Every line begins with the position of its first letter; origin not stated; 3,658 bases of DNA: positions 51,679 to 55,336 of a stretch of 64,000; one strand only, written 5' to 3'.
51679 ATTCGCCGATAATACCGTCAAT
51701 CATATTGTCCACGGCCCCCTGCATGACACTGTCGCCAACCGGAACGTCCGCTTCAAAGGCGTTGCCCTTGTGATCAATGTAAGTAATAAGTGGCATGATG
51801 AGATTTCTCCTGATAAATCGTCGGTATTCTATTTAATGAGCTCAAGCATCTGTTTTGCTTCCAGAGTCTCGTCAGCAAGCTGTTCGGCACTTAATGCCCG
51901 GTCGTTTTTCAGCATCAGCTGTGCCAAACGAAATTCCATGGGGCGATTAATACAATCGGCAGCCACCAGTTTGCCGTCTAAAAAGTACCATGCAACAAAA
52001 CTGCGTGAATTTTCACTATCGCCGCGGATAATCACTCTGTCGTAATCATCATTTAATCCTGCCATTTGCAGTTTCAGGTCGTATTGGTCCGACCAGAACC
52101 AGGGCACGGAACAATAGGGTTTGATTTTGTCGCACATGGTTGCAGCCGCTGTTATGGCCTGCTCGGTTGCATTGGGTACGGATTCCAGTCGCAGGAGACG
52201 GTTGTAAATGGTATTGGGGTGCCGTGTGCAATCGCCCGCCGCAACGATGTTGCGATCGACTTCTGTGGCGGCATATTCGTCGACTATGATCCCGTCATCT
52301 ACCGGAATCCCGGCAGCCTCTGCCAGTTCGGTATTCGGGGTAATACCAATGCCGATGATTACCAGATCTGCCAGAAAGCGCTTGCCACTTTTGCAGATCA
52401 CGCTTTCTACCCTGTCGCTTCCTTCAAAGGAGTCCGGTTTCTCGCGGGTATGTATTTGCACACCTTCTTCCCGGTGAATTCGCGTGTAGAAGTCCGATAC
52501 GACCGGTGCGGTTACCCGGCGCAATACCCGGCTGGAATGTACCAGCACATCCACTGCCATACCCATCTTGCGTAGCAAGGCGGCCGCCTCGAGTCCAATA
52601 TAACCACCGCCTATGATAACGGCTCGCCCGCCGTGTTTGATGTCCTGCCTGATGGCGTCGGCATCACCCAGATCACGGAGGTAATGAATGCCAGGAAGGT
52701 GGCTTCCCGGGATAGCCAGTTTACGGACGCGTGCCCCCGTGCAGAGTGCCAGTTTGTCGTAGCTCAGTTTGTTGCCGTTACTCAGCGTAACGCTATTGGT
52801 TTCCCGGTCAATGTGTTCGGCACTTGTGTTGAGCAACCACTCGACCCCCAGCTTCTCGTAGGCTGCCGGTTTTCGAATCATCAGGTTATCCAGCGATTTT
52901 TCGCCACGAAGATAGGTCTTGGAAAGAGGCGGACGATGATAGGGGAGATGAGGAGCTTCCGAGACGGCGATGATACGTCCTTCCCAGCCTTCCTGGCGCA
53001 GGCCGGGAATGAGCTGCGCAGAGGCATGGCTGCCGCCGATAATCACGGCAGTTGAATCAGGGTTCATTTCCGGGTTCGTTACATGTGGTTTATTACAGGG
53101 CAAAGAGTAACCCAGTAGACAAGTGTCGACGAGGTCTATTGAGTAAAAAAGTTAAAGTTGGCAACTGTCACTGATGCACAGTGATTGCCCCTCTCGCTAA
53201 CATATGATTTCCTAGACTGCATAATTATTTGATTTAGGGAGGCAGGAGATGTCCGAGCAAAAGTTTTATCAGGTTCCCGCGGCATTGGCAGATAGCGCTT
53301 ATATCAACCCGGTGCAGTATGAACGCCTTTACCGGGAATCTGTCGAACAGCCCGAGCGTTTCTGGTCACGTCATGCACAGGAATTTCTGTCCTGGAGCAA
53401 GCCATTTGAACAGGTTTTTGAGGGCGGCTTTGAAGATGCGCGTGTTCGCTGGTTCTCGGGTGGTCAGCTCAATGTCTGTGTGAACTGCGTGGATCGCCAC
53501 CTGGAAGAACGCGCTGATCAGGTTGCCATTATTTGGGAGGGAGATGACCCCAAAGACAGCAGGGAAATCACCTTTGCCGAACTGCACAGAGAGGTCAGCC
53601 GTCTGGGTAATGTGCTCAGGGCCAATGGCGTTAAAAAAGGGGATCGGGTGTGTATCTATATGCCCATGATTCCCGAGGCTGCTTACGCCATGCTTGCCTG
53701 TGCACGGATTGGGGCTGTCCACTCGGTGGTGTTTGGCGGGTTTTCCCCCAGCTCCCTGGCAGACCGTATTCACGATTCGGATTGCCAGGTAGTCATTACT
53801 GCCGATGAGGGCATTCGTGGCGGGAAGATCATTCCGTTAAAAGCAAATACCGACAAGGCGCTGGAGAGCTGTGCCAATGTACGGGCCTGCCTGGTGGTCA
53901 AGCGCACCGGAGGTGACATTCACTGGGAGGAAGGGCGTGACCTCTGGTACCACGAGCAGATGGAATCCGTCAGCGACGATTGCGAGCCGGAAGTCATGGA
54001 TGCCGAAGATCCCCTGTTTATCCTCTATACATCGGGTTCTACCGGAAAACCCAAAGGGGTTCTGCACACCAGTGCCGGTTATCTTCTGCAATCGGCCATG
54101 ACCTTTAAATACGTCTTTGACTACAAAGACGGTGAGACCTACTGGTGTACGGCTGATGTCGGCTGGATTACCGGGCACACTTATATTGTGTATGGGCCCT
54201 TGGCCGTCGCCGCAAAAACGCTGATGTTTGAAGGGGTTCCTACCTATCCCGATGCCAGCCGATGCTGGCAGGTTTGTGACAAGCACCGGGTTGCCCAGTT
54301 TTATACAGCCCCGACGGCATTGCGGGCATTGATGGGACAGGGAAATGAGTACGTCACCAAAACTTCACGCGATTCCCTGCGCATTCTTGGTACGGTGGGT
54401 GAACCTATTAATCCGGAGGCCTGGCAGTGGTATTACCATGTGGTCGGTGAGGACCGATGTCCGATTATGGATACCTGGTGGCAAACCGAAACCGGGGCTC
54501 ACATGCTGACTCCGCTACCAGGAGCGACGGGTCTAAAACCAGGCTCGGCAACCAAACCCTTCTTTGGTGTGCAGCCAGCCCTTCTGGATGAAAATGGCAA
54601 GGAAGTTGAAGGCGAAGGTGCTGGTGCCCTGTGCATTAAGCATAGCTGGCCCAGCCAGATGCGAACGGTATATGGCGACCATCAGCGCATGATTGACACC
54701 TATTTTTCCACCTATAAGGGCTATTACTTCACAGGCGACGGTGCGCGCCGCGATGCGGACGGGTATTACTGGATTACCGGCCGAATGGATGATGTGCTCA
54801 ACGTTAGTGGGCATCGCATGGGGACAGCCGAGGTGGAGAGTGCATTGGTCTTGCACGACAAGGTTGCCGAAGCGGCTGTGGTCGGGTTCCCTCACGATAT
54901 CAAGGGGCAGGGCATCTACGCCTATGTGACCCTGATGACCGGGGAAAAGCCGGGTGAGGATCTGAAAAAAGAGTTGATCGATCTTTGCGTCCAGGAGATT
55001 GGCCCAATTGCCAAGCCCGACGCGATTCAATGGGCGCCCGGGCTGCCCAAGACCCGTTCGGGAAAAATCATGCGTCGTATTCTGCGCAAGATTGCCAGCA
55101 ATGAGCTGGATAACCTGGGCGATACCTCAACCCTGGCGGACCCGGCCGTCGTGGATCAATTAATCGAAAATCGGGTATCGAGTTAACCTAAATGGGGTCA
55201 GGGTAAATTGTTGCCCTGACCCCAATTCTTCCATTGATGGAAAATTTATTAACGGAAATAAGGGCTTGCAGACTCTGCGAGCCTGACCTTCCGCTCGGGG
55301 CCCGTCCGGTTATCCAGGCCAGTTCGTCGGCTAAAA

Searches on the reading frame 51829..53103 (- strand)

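Call 58: search_protein_families(library=pfam, proteins=[window:51829-53103:-], max_evalue=0.00001)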
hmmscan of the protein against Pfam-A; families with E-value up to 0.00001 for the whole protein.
window:51829-53103:- (424 aa): 4 families
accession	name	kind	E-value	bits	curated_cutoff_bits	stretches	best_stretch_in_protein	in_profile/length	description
PF07992.20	Pyr_redox_2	-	2.8e-62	211.2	26.1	1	19-316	3-291/291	Pyridine nucleotide-disulphide oxidoreductase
PF14759.12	Reductase_C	-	5.6e-29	100.9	25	1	335-419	1-84/85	Reductase C-terminal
PF00070.33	Pyr_redox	-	5.8e-18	65.6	22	1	160-238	1-80/82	Pyridine nucleotide-disulphide oxidoreductase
PF01266.30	DAO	-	7.8e-06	26.1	27.9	0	81-130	158-209/353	FAD dependent oxidoreductase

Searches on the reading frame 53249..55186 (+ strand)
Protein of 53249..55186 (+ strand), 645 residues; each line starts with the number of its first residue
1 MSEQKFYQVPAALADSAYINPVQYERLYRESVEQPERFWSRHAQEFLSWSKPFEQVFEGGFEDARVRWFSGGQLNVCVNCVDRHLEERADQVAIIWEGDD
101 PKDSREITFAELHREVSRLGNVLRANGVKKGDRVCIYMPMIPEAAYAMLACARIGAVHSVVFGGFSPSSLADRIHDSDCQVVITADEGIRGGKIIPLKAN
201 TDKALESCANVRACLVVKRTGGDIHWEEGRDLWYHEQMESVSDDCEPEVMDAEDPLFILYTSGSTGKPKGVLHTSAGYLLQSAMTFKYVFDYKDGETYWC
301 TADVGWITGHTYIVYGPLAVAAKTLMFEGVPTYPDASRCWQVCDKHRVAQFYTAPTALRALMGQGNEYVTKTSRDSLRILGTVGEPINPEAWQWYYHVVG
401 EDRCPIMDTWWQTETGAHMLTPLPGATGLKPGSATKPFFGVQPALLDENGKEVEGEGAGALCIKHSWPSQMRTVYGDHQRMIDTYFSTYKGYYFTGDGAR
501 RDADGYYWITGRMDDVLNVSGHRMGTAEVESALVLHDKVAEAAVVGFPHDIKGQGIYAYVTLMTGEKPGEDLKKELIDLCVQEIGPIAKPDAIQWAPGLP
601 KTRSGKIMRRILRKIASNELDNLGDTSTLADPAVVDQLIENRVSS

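Call 58: search_protein_families(library=pfam, proteins=[window:53249-55186:+], max_evalue=0.00001)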
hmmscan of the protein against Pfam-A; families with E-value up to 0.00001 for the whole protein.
window:53249-55186:+ (645 aa): 3 families
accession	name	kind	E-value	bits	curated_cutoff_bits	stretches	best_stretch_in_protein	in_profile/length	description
PF00501.34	AMP-binding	-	2.5e-84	283.7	29.9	1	82-466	2-377/384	AMP-binding enzyme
PF13193.12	AMP-binding_C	-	3.2e-24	86.1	24.5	1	528-606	1-76/76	AMP-binding enzyme C-terminal domain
PF16177.11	ACAS_N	-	1.7e-22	79.4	27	1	24-80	1-55/55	Acetyl-coenzyme A synthetase N-terminus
